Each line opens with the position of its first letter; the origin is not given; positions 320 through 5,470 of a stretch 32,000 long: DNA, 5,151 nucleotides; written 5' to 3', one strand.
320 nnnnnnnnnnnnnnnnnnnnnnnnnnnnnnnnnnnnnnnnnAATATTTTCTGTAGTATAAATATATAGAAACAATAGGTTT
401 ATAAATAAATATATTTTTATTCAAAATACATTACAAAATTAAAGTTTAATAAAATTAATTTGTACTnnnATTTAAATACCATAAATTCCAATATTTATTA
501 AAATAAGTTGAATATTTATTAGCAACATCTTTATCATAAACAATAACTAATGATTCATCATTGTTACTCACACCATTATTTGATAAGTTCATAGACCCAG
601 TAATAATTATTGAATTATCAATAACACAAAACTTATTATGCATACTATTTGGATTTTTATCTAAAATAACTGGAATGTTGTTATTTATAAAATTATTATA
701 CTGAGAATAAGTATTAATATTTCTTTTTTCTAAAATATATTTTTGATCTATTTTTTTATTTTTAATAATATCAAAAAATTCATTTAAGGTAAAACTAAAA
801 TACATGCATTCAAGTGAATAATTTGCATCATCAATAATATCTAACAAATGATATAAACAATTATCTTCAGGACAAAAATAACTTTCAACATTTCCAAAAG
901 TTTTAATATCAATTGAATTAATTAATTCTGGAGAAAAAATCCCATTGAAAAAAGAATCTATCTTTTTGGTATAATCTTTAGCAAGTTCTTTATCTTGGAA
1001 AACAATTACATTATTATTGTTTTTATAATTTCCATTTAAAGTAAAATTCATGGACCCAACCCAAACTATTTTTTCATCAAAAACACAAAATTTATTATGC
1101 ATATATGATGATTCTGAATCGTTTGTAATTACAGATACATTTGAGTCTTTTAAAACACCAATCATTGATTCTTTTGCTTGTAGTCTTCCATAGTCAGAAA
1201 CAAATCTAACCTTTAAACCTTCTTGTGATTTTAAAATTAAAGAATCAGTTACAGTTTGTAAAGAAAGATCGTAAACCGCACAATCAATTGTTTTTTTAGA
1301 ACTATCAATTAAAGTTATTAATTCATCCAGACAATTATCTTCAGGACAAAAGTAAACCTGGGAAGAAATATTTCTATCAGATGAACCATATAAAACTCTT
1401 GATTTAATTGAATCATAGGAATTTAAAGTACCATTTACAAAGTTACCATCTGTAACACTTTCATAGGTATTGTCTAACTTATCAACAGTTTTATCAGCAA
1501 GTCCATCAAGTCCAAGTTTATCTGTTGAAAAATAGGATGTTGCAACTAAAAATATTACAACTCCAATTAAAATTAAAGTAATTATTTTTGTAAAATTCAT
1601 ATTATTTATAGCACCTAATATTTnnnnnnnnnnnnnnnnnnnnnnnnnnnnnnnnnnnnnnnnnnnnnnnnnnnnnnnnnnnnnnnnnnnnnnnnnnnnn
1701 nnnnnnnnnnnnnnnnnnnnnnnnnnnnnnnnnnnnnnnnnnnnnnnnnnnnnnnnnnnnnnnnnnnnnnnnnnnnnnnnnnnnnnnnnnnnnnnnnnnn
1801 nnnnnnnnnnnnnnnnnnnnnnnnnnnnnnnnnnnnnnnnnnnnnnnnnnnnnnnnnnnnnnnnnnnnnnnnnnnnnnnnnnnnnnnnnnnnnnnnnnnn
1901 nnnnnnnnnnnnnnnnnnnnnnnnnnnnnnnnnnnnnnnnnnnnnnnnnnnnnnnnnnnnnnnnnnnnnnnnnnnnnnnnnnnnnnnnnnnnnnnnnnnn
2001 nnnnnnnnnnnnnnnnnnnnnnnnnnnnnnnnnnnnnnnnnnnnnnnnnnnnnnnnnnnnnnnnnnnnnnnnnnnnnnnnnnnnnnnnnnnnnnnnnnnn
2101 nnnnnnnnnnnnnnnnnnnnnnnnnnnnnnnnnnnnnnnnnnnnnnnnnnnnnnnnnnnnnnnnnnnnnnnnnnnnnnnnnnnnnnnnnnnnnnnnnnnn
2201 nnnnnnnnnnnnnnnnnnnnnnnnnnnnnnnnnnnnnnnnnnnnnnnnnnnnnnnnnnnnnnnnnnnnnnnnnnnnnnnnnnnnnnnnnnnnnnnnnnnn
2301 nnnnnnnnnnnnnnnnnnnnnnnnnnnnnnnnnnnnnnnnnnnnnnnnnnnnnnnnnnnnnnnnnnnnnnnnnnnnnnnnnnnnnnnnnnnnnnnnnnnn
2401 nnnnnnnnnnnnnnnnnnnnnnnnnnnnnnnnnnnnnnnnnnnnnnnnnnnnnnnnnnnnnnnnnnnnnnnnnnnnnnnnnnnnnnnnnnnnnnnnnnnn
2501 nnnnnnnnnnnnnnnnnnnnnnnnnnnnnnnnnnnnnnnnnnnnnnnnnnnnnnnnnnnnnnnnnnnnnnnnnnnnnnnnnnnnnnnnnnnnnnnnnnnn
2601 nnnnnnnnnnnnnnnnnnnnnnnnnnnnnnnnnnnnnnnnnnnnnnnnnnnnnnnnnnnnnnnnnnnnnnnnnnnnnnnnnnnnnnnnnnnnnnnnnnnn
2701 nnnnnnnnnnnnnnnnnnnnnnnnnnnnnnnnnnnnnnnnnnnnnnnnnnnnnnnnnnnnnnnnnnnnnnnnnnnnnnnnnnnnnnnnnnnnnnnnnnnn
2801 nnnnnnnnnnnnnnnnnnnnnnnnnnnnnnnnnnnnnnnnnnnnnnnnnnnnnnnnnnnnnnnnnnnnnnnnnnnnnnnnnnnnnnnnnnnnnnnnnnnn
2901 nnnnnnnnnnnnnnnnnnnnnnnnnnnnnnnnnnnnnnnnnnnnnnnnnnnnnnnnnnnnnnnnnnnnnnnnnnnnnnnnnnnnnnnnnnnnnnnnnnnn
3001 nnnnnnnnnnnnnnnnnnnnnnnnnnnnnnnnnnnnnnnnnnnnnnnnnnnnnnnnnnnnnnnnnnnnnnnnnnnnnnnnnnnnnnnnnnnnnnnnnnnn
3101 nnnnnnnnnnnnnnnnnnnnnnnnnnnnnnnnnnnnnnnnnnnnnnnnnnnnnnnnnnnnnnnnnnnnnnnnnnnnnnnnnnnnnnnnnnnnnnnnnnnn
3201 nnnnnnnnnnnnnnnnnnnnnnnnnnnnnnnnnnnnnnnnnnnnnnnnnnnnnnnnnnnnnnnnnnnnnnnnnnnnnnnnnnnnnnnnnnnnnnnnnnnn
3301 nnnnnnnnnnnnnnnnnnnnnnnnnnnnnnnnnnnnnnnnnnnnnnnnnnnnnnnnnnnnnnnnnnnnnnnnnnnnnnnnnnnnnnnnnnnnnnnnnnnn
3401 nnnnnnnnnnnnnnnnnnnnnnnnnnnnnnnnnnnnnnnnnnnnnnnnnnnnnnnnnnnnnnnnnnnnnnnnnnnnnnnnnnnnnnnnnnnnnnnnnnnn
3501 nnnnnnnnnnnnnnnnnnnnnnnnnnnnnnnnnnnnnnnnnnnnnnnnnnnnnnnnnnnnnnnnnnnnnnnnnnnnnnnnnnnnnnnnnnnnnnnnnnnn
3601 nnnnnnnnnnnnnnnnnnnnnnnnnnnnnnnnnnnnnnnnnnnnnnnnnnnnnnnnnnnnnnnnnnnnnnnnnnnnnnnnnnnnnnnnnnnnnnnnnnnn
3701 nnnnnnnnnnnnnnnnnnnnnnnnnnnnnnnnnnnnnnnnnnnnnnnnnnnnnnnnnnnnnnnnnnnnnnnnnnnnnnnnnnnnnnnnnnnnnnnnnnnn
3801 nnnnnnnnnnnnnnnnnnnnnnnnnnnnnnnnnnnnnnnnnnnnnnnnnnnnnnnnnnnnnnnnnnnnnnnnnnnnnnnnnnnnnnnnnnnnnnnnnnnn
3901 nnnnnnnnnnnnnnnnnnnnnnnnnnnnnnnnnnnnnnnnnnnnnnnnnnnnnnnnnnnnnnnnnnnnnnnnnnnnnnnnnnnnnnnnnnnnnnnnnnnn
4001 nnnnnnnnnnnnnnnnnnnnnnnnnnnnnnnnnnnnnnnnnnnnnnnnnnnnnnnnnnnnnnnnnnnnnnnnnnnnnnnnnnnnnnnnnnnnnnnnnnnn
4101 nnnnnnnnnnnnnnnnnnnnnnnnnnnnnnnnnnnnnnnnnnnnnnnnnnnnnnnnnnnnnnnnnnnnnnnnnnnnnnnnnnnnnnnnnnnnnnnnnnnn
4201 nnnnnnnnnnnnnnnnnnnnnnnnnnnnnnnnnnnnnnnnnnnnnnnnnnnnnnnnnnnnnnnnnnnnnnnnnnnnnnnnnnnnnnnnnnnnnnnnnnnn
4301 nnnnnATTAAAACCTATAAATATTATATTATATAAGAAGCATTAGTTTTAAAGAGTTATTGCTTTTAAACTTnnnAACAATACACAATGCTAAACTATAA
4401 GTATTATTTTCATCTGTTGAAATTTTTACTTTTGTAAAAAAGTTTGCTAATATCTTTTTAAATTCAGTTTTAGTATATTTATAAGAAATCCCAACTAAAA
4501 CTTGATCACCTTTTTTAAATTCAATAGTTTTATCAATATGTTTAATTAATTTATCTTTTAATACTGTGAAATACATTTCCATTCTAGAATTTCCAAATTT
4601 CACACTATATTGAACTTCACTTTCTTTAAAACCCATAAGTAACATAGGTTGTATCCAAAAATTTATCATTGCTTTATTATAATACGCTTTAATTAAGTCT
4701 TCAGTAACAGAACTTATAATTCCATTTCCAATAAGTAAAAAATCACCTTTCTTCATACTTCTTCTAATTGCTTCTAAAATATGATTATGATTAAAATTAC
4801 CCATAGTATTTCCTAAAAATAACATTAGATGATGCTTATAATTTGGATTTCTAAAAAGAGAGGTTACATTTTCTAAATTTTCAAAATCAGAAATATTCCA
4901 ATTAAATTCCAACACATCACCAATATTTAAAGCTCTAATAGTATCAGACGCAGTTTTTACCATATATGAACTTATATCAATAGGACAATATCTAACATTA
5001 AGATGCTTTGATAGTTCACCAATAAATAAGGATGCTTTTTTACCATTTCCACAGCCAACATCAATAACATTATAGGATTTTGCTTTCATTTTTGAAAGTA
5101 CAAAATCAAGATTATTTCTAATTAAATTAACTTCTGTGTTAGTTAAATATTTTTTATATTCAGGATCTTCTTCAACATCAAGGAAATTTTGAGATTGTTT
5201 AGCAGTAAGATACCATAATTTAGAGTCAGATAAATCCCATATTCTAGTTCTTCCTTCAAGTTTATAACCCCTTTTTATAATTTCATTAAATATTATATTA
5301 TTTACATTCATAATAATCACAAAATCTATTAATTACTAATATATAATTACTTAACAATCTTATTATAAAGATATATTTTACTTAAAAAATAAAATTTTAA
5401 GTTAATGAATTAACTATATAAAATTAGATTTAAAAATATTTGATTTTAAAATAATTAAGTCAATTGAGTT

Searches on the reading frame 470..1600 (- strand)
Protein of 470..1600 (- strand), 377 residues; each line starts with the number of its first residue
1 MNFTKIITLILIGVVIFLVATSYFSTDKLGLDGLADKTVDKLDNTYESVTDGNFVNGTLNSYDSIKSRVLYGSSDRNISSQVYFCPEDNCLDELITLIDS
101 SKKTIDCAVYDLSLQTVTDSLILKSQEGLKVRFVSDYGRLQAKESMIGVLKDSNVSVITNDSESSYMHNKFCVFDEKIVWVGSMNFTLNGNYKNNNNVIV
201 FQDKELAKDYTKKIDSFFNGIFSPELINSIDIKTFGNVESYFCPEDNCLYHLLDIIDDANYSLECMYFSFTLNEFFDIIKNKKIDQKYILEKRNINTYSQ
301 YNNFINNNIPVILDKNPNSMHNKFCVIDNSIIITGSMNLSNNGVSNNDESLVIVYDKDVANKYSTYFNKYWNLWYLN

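Call 8: search_protein_families(library=pfam, proteins=[window:470-1600:-], max_evalue=0.01)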
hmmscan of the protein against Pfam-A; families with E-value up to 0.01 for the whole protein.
window:470-1600:- (377 aa): 5 families
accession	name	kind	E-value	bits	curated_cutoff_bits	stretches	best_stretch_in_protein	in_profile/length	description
PF13091.12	PLDc_2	-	6.5e-41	139.7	27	2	94-216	1-130/132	PLD-like domain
PF00614.28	PLDc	-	5.5e-09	36.1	21.9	1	317-341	2-26/28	Phospholipase D Active site motif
PF09565.16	RE_NgoFVII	-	0.00084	19.1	23.8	0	333-369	110-147/162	NgoFVII restriction endonuclease N-terminal PLD domain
PF22996.2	C2H2-2nd_BIRD-IDD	-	0.00096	19.6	27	0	241-251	5-15/35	BIRD-IDD transcription factor, second C2H2 zinc finger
PF11495.14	Regulator_TrmB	-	0.0021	17.8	22.2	0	88-222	9-129/233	Archaeal transcriptional regulator TrmB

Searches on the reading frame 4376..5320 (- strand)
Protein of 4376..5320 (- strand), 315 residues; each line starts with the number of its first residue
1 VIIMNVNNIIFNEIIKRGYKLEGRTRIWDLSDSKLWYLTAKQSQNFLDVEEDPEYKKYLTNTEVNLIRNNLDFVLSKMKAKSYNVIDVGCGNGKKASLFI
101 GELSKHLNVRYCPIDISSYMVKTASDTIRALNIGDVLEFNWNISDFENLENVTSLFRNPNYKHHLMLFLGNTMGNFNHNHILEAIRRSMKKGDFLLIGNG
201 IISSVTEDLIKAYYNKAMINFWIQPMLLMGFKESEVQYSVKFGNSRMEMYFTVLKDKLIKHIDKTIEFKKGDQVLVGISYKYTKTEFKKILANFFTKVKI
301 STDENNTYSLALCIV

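Call 8: search_protein_families(library=pfam, proteins=[window:4376-5320:-], max_evalue=0.01)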
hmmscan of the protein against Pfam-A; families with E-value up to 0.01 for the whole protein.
window:4376-5320:- (315 aa): 8 families
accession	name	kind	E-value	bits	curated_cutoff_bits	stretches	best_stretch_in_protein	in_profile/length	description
PF10017.15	Methyltransf_33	-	2.2e-33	116.1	23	1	40-313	24-302/304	Histidine-specific methyltransferase, SAM-dependent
PF13847.12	Methyltransf_31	-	5.3e-06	26.6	27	1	81-198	3-110/145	Methyltransferase domain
PF13649.12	Methyltransf_25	-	3.9e-05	24.7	27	1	85-192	1-96/97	Methyltransferase domain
PF08242.18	Methyltransf_12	-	0.00022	22.3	30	1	86-151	1-63/98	Methyltransferase domain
PF05175.20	MTS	-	0.0003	20.9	23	1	73-199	22-141/170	Methyltransferase small domain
PF13489.12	Methyltransf_23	-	0.0038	17.4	27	1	68-140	10-61/164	Methyltransferase domain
PF13679.12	Methyltransf_32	-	0.0059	17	27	1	69-139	11-84/143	Methyltransferase domain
PF08241.18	Methyltransf_11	-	0.0062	17.6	21.2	0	86-149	1-54/95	Methyltransferase domain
